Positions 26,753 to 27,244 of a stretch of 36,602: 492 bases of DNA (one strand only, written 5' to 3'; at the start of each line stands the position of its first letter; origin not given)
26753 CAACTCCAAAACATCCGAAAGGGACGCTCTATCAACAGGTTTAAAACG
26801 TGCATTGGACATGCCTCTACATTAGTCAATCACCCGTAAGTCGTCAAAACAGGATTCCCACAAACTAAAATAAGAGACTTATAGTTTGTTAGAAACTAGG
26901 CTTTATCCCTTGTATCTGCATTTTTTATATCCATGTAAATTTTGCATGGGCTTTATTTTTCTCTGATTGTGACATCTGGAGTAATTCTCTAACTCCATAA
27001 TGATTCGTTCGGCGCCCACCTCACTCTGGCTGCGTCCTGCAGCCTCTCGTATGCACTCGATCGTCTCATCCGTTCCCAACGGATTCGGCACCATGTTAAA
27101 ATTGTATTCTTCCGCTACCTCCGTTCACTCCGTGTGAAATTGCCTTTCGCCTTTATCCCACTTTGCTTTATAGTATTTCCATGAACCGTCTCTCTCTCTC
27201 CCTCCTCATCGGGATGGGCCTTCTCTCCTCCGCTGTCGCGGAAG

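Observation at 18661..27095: A ~190-nt non-coding element occurs three times, each just past the 3' end of a toxin gene from a different type II TA family, always in the same convergent polarity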

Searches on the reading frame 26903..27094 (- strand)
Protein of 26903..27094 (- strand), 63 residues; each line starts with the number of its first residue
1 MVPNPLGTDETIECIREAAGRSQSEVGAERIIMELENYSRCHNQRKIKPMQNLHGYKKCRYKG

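Call 19: search_protein_families(library=pfam, proteins=[window:26903-27094:-], max_evalue=0.01)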
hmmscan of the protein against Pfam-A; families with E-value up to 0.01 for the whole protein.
window:26903-27094:- (63 aa): 0 families

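Call 27: find_homologous_proteins(query=window:26903-27094:-, max_evalue=1)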
Query window:26903-27094:- (63 aa): 1 proteins with E <= 1 among 1 candidates.
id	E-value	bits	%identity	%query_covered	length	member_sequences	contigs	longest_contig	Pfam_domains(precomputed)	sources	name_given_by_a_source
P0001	1.0e-6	46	74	60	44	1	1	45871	-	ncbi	ncbi:MAG: hypothetical protein V4507_16050 [Verrucomicrobiota bacterium]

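Call 29: find_encoding_contigs(protein=P0001, flank=10000, max_places=10)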
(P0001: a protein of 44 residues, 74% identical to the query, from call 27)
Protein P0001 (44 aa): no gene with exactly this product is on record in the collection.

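Call 46: list_cluster_members(proteins=[P0001])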
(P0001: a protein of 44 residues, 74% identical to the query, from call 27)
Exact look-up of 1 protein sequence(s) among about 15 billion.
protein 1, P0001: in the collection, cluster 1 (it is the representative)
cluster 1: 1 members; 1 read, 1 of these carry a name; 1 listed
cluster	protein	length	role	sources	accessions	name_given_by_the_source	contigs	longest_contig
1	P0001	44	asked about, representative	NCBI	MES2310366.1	MAG: hypothetical protein V4507_16050 [Verrucomicrobiota bacterium]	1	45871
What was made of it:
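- Tried and rejected: Its contig could not be fetched (calls 27, 29, 46).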

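Call 52: search_protein_representatives(alignment_id=A5)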
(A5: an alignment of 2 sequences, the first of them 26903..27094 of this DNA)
Query: 2 sequences, 69 profile positions. Proteins with E-value up to 0.001 (for the whole library): 3; up to 1e-10: 1; up to 1e-30: 0. The best 3 are listed.
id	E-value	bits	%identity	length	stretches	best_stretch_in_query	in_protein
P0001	3.9e-25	103.6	-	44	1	1-44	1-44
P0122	3.0e-04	36.7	-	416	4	15-35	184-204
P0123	4.4e-04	36.2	-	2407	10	17-44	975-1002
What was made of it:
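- There is no conserved ORF, and an exhaustive protein search finds only P0001 (calls 27, 52). An exhaustive HMMER search of 1.84 billion representatives finds only P0001 (call 52).
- Tried and rejected: An exhaustive profile search found only P0001 (call 52).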
